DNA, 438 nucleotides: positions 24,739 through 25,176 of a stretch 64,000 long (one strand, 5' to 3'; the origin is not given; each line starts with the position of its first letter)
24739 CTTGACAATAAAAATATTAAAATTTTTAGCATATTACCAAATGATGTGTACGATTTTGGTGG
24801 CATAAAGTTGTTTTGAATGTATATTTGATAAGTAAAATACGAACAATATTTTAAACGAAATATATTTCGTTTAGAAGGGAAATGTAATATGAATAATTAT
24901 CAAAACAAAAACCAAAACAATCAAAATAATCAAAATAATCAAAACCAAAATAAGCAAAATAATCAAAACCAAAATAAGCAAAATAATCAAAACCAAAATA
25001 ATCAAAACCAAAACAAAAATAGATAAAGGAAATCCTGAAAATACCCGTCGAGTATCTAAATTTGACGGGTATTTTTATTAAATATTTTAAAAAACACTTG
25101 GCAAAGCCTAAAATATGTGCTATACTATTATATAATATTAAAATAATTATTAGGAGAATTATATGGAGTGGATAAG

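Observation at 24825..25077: Untracked tandem-repeat micro-ORF encoding a 45-aa peptide that is 38/45 Asn+Gln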

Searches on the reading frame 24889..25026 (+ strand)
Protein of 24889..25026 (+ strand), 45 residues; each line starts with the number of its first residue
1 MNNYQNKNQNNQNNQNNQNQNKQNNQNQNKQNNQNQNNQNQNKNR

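Call 7: search_protein_families(library=pfam, proteins=[window:24889-25026:+], max_evalue=0.01)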
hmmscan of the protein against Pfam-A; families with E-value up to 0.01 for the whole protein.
window:24889-25026:+ (45 aa): 0 families

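Call 10: find_encoding_contigs(protein=P0001, flank=3000, max_places=6)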
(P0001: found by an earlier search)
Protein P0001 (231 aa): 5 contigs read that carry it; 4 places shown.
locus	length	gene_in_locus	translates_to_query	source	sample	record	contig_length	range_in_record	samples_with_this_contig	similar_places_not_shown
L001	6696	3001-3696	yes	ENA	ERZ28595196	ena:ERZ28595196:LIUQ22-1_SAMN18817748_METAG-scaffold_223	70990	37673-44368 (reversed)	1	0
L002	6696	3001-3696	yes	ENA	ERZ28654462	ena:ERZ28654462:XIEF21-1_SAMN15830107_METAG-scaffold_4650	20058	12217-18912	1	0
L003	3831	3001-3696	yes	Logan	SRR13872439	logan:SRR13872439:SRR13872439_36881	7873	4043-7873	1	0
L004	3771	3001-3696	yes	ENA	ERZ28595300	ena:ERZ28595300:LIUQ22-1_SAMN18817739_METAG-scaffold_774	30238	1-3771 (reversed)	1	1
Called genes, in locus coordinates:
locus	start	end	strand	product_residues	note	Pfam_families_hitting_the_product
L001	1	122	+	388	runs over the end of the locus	PF11187:Mbeg1-like, PF26363:Phospholipase-like (weak)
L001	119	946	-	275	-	PF01261:AP_endonuc_2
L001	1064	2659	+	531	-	PF00488:MutS_V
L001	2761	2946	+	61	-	PF00830:Ribosomal_L28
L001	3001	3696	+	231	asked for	PF21778:DUF6873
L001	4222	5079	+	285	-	PF19293:CdaA_N, PF02457:DAC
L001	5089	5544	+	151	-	-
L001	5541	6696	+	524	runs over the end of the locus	PF01266:DAO (faint), PF21688:FAD-depend_C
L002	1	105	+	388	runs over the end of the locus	PF11187:Mbeg1-like, PF26363:Phospholipase-like (weak)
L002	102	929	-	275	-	PF01261:AP_endonuc_2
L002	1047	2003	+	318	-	-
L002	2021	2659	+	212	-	PF00488:MutS_V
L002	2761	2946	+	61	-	PF00830:Ribosomal_L28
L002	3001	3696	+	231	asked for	PF21778:DUF6873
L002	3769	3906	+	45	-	-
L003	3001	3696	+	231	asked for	PF21778:DUF6873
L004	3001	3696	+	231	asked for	PF21778:DUF6873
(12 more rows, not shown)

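Call 11: find_encoding_contigs(protein=P0002, flank=3000, max_places=6)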
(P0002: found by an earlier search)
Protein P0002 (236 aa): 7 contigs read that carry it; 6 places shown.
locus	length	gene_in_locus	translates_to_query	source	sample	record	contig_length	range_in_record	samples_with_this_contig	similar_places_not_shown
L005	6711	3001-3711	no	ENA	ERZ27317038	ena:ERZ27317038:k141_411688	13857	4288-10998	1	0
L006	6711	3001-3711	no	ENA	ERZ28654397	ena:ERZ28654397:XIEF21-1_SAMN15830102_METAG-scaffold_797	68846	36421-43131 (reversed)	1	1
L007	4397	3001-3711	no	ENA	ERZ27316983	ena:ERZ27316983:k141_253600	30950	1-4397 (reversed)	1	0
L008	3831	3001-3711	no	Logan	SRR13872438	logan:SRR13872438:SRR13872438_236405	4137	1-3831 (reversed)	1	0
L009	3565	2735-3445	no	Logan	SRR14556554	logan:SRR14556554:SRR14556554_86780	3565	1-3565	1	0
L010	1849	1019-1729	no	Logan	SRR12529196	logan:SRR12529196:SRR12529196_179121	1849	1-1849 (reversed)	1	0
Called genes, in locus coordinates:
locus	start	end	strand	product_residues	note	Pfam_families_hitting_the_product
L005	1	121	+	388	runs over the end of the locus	PF11187:Mbeg1-like, PF26363:Phospholipase-like (weak)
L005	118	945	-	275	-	PF01261:AP_endonuc_2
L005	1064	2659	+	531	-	PF00488:MutS_V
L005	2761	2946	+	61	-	PF00830:Ribosomal_L28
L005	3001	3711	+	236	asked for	PF21778:DUF6873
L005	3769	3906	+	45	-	-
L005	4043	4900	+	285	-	PF19293:CdaA_N, PF02457:DAC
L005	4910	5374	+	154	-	-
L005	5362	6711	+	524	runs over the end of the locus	PF01266:DAO (faint), PF21688:FAD-depend_C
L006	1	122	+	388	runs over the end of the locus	PF11187:Mbeg1-like, PF26363:Phospholipase-like (weak)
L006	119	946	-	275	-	PF01261:AP_endonuc_2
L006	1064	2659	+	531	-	PF00488:MutS_V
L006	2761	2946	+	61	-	PF00830:Ribosomal_L28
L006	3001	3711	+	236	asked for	PF21778:DUF6873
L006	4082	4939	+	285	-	PF19293:CdaA_N, PF02457:DAC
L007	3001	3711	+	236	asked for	PF21778:DUF6873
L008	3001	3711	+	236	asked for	PF21778:DUF6873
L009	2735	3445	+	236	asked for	PF21778:DUF6873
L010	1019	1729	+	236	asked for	PF21778:DUF6873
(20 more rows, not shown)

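Call 13: find_homologous_proteins(query=window:24889-25023:+, max_evalue=1)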
Query seq(45 aa): 497 candidates shared short words with the query, none scored E <= 1.

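Call 14: find_homologous_proteins(query=P0001, max_evalue=1e-10)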
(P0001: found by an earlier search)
Query P0001 (231 aa): 128 proteins with E <= 1e-10 among 866 candidates; the best 120 are listed.
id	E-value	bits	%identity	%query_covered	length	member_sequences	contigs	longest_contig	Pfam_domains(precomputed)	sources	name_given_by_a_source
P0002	1.0e-149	514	100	100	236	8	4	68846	PF21778.3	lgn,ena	-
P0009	2.1e-104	366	71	100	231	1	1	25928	PF21778.3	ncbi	-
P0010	4.0e-100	352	68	100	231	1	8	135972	PF21778.3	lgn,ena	-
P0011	2.4e-98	346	67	100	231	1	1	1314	PF21778.3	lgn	-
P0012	3.5e-92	326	63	100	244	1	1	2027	PF21778.3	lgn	-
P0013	1.6e-88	314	60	100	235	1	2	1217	PF21778.3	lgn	-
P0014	8.1e-88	311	62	100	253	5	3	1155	PF21778.3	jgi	-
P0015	3.2e-87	310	59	100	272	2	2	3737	PF21778.3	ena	-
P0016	4.7e-84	299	59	100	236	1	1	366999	PF21778.3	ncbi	-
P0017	3.4e-83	296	56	100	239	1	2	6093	PF21778.3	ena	-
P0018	1.6e-81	291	60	100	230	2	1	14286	PF21778.3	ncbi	-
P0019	5.1e-80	286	59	100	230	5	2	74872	PF21778.3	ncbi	-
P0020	2.7e-79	284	57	100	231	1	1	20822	PF21778.3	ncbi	-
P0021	3.0e-78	280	53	100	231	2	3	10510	PF21778.3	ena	-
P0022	1.9e-74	268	54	100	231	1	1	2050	PF21778.3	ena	-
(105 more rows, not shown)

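Call 16: find_related_loci(query=A1, collection=genome_contigs, flank=3000)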
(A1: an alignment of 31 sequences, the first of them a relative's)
Query A1 (231 aa) in genome_contigs; peptide patterns used: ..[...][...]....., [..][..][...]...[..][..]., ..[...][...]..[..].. (x = any residue, [..] = any of these).
599 stretches matched a pattern (row limit reached: there are more); 556 encode a relative of the query (tblastn E <= 1e-3); the best 80 are kept; 80 distinct loci.
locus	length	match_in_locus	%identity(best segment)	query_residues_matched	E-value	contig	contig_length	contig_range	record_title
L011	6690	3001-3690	53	1-231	1e-76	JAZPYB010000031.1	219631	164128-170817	MAG: Eubacteriales bacterium isolate T1900044649_TS20190115.MAGScoT_cleanbin_000008 SGB_1398_k141_780942, whole genome s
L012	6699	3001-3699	51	1-231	1e-75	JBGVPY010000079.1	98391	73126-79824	MAG: Eubacteriales bacterium isolate fecal_MAG_177 fecal_MAG_177_contig_0079, whole genome shotgun sequence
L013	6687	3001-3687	51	1-231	4e-75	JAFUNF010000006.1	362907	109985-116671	MAG: Clostridia bacterium isolate RGIG4648 Roe_deer_Rectum-4__c1278, whole genome shotgun sequence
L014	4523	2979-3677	49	1-231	1e-74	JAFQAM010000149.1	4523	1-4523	MAG: Clostridia bacterium isolate RGIG1642 Goat_Cecum-1__c298671, whole genome shotgun sequence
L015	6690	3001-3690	52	1-231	5e-73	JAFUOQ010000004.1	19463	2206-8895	MAG: Clostridia bacterium isolate RGIG4685 Roe_deer_Rectum-5__c647, whole genome shotgun sequence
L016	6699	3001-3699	49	1-231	6e-73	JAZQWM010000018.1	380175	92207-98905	MAG: Eubacteriales bacterium isolate T1900045166_TC20190160.MAGScoT_cleanbin_000006 SGB_5139_k141_696238, whole genome s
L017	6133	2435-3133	50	1-231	1e-72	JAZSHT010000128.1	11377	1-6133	MAG: Eubacteriales bacterium isolate T1900044574_TS20190040.MAGScoT_cleanbin_000048 SGB_476_k141_63463, whole genome sho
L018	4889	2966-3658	51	1-231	1e-72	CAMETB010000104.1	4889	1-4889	MAG: uncultured Clostridia bacterium isolate SRR15057924_bin.15_metaWRAP_v1.3_MAG genome assembly, contig: ERZ10407652.9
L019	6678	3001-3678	49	5-230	9e-72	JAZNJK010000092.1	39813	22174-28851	MAG: Eubacteriales bacterium isolate T1900044680_TS20190146.MAGScoT_cleanbin_000021 SGB_1680_k141_1929073, whole genome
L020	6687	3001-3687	50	1-231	4e-71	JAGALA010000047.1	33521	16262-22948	MAG: Clostridia bacterium isolate RGIG8539 Water_deer_Cecum-2__c475484, whole genome shotgun sequence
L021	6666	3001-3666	50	2-231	2e-70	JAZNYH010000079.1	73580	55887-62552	MAG: Eubacteriales bacterium isolate T1900044777_TS20190243.MAGScoT_cleanbin_000019 SGB_2495_k141_442322, whole genome s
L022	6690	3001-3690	48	1-230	1e-69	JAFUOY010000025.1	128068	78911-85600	MAG: Clostridia bacterium isolate RGIG4693 Roe_deer_Rectum.Co__c1420472, whole genome shotgun sequence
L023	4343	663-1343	48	1-229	2e-69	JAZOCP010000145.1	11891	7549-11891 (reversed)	MAG: Eubacteriales bacterium isolate T1900044755_TS20190421.MAGScoT_cleanbin_000062 SGB_2272_k141_457237, whole genome s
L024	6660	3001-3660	51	9-230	2e-69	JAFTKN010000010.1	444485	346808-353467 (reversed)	MAG: Clostridia bacterium isolate RGIG3902 Roe_deer_Cecum-2__c595, whole genome shotgun sequence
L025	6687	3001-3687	49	1-229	4e-69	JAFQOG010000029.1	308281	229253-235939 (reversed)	MAG: Clostridia bacterium isolate RGIG2000 Goat_Colon-1__c449300, whole genome shotgun sequence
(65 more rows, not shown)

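Call 20: find_encoding_contigs(protein=P0009, flank=2500, max_places=3)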
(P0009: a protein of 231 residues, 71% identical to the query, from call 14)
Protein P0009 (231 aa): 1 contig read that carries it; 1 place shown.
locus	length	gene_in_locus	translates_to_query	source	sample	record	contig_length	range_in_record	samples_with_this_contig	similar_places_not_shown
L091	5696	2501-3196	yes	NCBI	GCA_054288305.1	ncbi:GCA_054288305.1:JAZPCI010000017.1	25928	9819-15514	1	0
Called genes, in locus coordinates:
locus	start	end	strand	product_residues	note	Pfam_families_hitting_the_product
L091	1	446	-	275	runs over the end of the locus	PF01261:AP_endonuc_2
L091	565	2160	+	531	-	PF00488:MutS_V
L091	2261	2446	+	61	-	PF00830:Ribosomal_L28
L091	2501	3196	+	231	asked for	PF21778:DUF6873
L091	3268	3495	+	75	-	-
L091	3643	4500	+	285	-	PF19293:CdaA_N, PF02457:DAC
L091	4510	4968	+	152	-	-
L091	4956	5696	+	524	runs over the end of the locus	PF21688:FAD-depend_C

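Call 21: find_encoding_contigs(protein=P0010, flank=2500, max_places=5)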
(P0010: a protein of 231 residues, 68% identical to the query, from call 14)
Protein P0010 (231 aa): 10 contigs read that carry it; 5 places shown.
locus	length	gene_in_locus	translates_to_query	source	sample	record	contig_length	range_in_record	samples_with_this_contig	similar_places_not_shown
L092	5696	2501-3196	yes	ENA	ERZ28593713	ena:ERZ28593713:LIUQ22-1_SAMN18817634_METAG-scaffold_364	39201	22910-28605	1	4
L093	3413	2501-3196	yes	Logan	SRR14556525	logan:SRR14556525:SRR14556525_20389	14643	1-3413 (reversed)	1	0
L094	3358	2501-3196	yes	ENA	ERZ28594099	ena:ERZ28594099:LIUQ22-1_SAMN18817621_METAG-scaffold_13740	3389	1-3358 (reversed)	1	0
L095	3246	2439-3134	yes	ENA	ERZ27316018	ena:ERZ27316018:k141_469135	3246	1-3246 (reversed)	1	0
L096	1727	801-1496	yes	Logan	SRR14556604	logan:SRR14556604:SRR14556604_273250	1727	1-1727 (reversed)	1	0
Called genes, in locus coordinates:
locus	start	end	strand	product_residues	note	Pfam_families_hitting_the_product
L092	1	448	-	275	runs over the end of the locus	PF01261:AP_endonuc_2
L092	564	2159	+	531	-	PF00488:MutS_V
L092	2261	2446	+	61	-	PF00830:Ribosomal_L28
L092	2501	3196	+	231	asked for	PF21778:DUF6873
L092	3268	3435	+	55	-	-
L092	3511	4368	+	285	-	PF19293:CdaA_N, PF02457:DAC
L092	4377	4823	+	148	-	-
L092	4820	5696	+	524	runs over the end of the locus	PF01266:DAO (faint), PF21688:FAD-depend_C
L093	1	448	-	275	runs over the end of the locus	PF01261:AP_endonuc_2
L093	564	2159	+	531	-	PF00488:MutS_V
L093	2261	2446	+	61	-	PF00830:Ribosomal_L28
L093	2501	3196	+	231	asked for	PF21778:DUF6873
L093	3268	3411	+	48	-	?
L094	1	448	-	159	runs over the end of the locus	?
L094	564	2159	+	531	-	PF00488:MutS_V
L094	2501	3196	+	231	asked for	PF21778:DUF6873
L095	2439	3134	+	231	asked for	PF21778:DUF6873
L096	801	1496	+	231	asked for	PF21778:DUF6873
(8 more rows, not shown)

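Call 22: find_encoding_contigs(protein=P0016, flank=2500, max_places=3)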
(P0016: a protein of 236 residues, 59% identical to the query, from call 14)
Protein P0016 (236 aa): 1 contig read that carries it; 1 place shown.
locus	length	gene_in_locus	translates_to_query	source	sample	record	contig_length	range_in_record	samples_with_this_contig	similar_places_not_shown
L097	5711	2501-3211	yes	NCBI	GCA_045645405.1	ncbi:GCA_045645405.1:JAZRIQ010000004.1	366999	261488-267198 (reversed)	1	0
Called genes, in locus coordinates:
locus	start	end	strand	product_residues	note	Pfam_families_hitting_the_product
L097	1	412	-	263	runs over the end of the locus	PF01261:AP_endonuc_2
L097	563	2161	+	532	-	PF00488:MutS_V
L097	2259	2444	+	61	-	PF00830:Ribosomal_L28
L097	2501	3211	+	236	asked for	PF21778:DUF6873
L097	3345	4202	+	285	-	PF19293:CdaA_N, PF02457:DAC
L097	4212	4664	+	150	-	-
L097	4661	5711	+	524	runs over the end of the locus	PF01266:DAO (faint), PF21688:FAD-depend_C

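Call 23: find_encoding_contigs(protein=P0019, flank=2500, max_places=3)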
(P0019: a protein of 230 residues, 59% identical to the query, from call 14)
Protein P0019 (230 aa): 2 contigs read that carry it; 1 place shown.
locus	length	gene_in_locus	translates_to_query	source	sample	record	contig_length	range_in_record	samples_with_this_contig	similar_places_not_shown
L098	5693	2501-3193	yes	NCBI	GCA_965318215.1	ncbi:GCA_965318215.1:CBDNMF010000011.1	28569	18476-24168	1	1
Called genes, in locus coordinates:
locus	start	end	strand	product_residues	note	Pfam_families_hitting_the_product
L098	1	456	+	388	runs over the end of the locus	PF11187:Mbeg1-like, PF26363:Phospholipase-like (weak)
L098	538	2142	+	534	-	PF00488:MutS_V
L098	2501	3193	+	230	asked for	PF21778:DUF6873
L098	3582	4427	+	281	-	PF19293:CdaA_N, PF02457:DAC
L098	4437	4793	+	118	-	-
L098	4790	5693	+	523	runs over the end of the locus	PF01266:DAO (faint), PF21688:FAD-depend_C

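Call 30: search_protein_families(library=ncbifam, proteins=[L091:3268-3495:+, L018:3736-3921:+], max_evalue=0.01)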
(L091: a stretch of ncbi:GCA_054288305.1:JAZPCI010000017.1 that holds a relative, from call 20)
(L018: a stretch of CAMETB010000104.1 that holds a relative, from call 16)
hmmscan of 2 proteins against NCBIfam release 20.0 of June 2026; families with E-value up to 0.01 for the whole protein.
L091:3268-3495:+ (75 aa): 0 families

L018:3736-3921:+ (61 aa): 0 families

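Call 34: find_encoding_contigs(protein=P0018, flank=1500, max_places=2)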
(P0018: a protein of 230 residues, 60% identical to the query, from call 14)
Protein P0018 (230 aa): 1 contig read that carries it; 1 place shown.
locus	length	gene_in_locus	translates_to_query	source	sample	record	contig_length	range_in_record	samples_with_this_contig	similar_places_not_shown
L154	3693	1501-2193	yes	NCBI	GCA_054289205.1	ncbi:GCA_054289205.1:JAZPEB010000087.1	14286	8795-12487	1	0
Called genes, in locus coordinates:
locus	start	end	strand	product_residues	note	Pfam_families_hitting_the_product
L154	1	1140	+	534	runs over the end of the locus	PF00488:MutS_V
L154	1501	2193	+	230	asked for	PF21778:DUF6873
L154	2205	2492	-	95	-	-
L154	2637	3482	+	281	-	PF19293:CdaA_N, PF02457:DAC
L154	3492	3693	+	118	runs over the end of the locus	-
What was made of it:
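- The gene caller chose a minus-strand ORF in L154 (call 34).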

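Call 35: find_encoding_contigs(protein=P0020, flank=1500, max_places=2)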
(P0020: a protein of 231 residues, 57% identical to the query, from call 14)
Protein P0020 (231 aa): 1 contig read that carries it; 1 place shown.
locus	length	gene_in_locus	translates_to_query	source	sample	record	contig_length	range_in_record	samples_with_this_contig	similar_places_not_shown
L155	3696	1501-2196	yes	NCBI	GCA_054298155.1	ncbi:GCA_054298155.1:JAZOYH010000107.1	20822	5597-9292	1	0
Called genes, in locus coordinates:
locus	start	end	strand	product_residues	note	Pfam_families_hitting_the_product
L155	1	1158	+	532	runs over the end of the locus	PF00488:MutS_V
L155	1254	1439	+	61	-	PF00830:Ribosomal_L28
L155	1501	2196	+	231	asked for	PF21778:DUF6873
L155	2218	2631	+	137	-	-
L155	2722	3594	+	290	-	PF19293:CdaA_N, PF02457:DAC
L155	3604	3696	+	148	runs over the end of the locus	-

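Call 36: find_encoding_contigs(protein=P0017, flank=1500, max_places=2)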
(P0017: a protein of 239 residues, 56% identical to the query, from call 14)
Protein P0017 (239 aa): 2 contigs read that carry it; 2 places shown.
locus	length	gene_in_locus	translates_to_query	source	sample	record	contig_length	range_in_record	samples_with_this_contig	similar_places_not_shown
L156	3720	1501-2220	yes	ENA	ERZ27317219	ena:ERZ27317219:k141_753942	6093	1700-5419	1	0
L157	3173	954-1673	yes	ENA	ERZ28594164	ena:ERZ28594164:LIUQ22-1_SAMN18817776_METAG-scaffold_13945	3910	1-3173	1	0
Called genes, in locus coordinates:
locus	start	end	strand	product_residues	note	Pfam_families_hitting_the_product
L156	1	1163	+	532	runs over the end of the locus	PF00488:MutS_V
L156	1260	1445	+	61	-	PF00830:Ribosomal_L28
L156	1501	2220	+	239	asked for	PF21778:DUF6873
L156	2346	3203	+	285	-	PF19293:CdaA_N, PF02457:DAC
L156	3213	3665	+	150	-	-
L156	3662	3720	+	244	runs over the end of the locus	?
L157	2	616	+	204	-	?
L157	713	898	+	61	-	PF00830:Ribosomal_L28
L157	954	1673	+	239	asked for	PF21778:DUF6873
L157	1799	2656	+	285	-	PF19293:CdaA_N, PF02457:DAC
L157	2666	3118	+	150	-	-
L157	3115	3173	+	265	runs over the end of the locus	?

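Call 37: find_encoding_contigs(protein=P0015, flank=1500, max_places=2)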
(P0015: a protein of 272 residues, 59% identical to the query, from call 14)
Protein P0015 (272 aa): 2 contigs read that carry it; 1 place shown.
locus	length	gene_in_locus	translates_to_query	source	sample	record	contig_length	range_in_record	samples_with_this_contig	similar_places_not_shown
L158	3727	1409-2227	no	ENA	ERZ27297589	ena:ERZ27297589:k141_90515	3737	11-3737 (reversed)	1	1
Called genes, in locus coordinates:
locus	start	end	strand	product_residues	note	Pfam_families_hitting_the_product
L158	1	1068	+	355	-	?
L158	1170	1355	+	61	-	PF00830:Ribosomal_L28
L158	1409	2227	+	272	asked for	PF21778:DUF6873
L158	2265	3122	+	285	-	PF19293:CdaA_N, PF02457:DAC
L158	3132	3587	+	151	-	-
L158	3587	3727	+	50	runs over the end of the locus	?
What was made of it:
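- The gene always sits next to cdaA (calls 10, 11, 20-23, 34-37).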

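Call 52: find_homologous_proteins(query=A3, max_evalue=10)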
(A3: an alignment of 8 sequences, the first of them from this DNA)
Query A3 (8 sequences): 8000 candidates shared short words with the query, none scored E <= 10.

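Call 62: search_protein_families(library=pfam, alignment_id=A3, max_evalue=10)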
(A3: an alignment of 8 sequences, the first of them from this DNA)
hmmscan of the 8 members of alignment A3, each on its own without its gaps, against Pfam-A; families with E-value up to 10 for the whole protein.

A. member 1, seq(45 aa): 0 families

B. families by the number of members that match (of 8 scanned): 1 family
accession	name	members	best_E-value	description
PF11169.13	DUF2956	1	7.6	Protein of unknown function (DUF2956)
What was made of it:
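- On Gamma-type SASP (SspE, Pfam SASP_gamma): The Pfam scan of the window peptide and of 8 family members at E up to 10 gave no SASP family (calls 7, 62).
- On Alpha/beta-type SASP: No Pfam or NCBIfam hit (calls 7, 30, 62).
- Closest known: Minor SASPs and other small forespore proteins. Different: No family match was found (calls 30, 62).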

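Call 66: predict_structure(protein=window:24889-25023:+)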
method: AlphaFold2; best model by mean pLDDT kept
length: 45 residues; sequences in the alignment: 1
mean_pLDDT: 58.5   pTM: 0.19
mean pLDDT of the five models: 58.5, 56.8, 56.5, 56.3, 55.9
residues with pLDDT >= 90: 0; 70-90: 0; 50-70: 43; < 50: 2
segments of 3 or more residues with pLDDT < 50: none
pLDDT, mean of each block of 10 residues (from residue 1): 57 58 61 57 61
secondary structure: DSSP gave nothing for this model
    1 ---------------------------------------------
elements in order:
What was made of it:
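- On Alpha/beta-type SASP: AlphaFold2 predicts no helices (call 66).
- AlphaFold2 gives no secondary structure and a mean pLDDT of 58 (call 66).
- Tried and rejected: The single-sequence AlphaFold2 model has low confidence (call 66).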

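Call 67: search_protein_representatives(protein=window:24889-25023:+)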
Query: 45 residues. Proteins with E-value up to 0.001 (for the whole library): 0; up to 1e-10: 0; up to 1e-30: 0. The best 0 are listed.
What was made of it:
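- Tried and rejected: Three HMMER-type searches gave no hit: the peptide alone (call 13), an alignment of 8 members (call 52) and the exhaustive 1.84-billion-protein library (call 67).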

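Call 68: list_cluster_members(proteins=[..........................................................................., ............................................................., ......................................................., L155:2218-2628:+, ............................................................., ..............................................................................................])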
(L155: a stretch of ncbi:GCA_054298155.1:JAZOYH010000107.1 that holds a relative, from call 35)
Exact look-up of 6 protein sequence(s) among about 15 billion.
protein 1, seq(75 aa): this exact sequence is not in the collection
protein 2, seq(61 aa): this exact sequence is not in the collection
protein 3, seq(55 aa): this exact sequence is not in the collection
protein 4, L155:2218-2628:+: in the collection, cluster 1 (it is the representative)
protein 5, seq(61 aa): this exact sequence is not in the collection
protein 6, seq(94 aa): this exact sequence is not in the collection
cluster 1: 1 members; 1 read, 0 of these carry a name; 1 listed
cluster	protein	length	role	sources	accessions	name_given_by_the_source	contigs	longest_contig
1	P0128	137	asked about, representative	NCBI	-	-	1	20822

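Call 73: find_encoding_contigs(protein=P0012, flank=1500, max_places=2)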
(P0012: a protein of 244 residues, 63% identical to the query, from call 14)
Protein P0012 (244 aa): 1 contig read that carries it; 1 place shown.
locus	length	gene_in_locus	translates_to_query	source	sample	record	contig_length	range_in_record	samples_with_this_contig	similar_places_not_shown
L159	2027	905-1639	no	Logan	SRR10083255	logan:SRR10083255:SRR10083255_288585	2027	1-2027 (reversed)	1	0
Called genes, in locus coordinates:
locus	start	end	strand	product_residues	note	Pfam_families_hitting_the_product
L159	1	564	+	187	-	?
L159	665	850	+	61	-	PF00830:Ribosomal_L28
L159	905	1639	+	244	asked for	PF21778:DUF6873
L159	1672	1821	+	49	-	-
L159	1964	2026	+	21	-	?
